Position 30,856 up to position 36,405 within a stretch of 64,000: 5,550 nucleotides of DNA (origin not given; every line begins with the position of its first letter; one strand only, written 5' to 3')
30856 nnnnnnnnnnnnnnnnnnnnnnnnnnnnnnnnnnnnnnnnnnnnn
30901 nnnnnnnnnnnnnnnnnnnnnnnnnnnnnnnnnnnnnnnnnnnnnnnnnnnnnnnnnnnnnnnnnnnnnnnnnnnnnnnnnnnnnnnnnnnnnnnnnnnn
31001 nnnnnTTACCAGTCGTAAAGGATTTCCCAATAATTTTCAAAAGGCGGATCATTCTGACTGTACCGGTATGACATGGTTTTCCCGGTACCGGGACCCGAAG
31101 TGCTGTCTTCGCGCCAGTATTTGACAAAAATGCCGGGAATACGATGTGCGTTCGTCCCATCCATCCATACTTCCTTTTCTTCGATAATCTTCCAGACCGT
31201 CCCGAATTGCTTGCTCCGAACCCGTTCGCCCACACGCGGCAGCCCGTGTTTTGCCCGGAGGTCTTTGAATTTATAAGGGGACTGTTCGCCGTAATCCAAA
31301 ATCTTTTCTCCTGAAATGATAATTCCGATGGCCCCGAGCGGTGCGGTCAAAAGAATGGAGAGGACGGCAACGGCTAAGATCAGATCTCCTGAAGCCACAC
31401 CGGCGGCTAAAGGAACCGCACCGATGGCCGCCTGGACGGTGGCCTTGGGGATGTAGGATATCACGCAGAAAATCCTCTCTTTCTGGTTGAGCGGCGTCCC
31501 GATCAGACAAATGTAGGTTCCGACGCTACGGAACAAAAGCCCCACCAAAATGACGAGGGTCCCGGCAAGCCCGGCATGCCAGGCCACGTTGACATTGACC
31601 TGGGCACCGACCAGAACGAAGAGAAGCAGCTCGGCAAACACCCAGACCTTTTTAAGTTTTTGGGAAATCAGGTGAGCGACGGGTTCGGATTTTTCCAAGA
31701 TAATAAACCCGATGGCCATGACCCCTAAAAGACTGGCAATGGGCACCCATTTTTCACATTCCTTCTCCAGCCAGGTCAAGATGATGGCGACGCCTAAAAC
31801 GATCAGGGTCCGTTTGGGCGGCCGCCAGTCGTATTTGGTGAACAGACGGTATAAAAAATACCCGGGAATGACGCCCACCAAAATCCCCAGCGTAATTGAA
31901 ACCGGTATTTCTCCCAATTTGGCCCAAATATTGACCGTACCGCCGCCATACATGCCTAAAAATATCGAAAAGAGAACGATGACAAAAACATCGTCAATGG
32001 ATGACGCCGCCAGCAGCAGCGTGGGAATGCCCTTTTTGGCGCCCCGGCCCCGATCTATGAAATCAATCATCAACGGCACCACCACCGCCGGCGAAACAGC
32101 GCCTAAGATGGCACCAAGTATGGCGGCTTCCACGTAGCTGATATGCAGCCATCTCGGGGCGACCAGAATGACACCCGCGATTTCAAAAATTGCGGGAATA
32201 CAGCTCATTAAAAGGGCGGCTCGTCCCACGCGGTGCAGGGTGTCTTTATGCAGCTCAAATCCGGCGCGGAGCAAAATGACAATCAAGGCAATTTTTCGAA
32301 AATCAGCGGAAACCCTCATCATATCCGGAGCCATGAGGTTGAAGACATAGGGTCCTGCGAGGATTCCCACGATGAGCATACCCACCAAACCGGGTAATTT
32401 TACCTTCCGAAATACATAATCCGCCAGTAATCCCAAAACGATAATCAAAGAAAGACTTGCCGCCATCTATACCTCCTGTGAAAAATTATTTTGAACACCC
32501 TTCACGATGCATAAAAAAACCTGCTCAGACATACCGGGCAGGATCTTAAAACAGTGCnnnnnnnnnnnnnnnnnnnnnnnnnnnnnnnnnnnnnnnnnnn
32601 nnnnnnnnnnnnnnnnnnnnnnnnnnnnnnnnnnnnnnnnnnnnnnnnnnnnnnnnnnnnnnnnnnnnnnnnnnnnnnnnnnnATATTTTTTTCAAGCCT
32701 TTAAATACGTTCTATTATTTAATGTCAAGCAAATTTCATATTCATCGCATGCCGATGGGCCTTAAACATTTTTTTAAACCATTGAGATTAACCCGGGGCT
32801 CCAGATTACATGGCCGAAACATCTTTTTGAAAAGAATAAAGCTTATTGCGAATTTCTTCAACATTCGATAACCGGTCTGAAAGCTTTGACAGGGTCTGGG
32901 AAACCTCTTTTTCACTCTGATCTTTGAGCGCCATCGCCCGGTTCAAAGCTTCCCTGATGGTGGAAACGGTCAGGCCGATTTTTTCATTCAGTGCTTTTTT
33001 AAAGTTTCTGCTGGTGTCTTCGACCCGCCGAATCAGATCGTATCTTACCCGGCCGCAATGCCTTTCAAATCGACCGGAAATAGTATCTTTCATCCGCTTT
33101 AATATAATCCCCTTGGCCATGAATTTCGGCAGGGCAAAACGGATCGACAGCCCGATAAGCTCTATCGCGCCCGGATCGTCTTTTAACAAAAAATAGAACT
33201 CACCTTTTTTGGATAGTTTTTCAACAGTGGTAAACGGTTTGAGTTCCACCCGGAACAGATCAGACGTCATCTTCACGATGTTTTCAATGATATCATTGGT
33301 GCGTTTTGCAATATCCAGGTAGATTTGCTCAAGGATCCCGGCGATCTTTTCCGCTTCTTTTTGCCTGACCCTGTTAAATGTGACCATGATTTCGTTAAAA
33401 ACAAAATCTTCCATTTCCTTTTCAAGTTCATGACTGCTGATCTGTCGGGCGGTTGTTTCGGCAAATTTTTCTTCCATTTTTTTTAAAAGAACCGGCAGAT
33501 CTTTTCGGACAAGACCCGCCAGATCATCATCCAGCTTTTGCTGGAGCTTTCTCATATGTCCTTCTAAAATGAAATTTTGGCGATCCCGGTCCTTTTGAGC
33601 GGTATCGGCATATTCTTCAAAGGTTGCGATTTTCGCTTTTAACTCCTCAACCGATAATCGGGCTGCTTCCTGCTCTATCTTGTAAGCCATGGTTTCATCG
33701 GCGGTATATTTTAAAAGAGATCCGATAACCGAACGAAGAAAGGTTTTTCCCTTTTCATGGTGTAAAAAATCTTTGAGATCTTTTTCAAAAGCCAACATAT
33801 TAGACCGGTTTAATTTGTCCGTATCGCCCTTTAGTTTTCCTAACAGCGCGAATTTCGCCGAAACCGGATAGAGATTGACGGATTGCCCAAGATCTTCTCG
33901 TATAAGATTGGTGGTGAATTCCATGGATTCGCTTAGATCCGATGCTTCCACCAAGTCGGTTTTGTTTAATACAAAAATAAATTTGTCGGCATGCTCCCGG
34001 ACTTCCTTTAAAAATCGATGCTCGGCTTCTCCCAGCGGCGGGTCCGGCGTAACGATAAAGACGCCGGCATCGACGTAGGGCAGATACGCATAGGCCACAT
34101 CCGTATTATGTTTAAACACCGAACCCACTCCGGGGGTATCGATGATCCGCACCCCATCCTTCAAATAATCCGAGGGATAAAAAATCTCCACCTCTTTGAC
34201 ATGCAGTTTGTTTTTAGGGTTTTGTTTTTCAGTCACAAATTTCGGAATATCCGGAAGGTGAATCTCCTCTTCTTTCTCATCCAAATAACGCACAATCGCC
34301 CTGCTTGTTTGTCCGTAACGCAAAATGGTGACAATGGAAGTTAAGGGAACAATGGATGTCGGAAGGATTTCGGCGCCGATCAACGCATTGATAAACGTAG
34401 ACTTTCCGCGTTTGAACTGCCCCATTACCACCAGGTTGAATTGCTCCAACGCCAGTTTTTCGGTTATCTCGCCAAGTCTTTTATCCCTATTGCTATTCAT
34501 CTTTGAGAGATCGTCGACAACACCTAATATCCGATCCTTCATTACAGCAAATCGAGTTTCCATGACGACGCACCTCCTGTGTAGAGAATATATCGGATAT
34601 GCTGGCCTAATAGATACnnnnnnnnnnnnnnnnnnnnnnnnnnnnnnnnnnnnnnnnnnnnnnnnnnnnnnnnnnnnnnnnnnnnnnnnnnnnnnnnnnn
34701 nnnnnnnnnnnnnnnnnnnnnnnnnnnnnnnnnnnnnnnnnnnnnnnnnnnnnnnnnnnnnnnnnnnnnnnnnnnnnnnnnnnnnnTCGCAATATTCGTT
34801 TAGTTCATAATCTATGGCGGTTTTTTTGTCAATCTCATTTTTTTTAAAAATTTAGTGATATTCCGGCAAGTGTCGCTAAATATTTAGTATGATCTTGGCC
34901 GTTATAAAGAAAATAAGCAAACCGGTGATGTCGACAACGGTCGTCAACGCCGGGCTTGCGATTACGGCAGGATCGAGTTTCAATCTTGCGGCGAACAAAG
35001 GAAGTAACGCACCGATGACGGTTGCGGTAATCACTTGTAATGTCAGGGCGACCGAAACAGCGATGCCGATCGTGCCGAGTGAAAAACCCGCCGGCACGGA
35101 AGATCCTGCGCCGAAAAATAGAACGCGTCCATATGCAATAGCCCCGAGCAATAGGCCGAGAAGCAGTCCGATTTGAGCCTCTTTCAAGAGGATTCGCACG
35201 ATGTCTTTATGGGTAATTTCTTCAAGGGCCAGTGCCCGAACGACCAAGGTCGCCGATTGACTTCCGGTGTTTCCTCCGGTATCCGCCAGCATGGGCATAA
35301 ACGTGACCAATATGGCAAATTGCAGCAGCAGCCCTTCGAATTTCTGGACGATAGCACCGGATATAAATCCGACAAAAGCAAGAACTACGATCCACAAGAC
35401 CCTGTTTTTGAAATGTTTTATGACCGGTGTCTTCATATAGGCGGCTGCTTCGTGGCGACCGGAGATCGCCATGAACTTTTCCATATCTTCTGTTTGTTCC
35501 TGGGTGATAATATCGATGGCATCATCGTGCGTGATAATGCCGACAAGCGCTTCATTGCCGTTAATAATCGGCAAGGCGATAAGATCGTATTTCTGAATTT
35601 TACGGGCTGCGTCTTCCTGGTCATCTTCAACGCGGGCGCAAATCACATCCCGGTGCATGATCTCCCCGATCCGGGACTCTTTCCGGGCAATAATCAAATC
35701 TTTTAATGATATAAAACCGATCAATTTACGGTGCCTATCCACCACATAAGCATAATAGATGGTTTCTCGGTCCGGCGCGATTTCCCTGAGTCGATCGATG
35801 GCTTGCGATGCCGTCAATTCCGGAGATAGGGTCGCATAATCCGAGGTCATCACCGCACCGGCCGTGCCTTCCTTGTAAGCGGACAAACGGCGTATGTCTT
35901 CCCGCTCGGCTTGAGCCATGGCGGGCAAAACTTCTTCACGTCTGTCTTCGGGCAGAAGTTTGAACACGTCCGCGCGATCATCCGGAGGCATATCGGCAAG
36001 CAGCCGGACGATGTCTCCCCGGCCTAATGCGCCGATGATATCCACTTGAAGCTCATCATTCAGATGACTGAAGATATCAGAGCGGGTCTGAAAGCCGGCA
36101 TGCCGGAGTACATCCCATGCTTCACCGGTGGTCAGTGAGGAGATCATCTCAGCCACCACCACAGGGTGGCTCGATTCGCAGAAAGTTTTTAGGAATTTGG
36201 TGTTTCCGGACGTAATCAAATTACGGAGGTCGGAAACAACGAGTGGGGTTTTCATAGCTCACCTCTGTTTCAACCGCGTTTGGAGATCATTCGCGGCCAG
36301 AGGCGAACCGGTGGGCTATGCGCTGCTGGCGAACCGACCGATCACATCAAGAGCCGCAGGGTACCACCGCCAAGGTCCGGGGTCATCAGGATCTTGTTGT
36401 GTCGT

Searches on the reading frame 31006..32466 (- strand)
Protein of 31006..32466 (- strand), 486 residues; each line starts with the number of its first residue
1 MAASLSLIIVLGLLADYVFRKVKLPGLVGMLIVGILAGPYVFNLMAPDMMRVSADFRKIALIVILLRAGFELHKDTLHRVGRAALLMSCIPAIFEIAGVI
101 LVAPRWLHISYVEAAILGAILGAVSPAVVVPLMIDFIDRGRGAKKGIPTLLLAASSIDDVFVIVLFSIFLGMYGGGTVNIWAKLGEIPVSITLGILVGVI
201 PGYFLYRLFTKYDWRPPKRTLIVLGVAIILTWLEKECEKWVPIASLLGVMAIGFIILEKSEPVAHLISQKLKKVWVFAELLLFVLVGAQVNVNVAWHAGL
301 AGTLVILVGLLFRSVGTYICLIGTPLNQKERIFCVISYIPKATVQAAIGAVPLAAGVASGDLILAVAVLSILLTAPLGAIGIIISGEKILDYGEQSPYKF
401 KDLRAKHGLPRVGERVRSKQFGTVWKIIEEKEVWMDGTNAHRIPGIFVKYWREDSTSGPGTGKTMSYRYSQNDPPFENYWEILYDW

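Call 51: search_protein_families(library=pfam, proteins=[window:31006-32466:-], max_evalue=0.00001)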
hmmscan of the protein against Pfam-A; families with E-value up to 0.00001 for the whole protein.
window:31006-32466:- (486 aa): 1 family
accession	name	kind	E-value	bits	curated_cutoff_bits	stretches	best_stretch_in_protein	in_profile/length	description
PF00999.27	Na_H_Exchanger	-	5.6e-48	164.1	26.2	1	9-379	4-366/375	Sodium/hydrogen exchanger, transmembrane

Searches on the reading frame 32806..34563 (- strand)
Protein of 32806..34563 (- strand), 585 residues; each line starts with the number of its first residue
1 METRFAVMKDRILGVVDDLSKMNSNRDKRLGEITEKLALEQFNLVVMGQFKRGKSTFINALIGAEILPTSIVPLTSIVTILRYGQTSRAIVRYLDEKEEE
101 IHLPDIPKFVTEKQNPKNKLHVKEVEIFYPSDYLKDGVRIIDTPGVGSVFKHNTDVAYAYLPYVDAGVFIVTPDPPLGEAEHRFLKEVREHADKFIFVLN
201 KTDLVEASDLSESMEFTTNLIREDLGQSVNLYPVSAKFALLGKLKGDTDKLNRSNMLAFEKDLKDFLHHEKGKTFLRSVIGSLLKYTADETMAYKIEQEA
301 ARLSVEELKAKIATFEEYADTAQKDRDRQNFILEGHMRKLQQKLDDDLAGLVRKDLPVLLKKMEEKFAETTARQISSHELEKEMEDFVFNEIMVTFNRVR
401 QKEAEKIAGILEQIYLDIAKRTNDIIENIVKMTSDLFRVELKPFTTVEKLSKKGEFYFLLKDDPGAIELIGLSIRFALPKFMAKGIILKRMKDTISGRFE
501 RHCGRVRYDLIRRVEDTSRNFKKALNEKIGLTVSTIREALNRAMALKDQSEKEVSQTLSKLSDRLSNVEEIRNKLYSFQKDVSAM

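Call 51: search_protein_families(library=pfam, proteins=[window:32806-34563:-], max_evalue=0.00001)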
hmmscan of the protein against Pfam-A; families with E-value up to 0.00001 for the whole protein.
window:32806-34563:- (585 aa): 3 families
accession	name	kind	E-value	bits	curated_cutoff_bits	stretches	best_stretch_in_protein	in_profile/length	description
PF00350.29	Dynamin_N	-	7.9e-29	101.3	27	1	44-201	1-167/168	Dynamin family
PF01926.29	MMR_HSR1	-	4.1e-08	33.8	21.9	0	44-201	2-113/113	50S ribosome-binding GTPase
PF00009.33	GTP_EFTU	-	3.8e-07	30.3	26.5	0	135-237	68-170/188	Elongation factor Tu GTP binding domain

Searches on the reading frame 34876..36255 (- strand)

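Call 51: search_protein_families(library=pfam, proteins=[window:34876-36255:-], max_evalue=0.00001)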
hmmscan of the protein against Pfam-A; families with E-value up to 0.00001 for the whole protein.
window:34876-36255:- (459 aa): 3 families
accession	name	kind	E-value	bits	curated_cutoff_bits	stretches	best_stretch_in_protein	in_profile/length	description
PF01769.21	MgtE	-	8.4e-35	120.2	27.6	1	320-451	1-124/125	Divalent cation transporter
PF03448.22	MgtE_N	-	1.9e-25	89.8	25.9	1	30-129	2-101/102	MgtE intracellular N domain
PF00571.33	CBS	-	8.3e-19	68.1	24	2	196-250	1-55/57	CBS domain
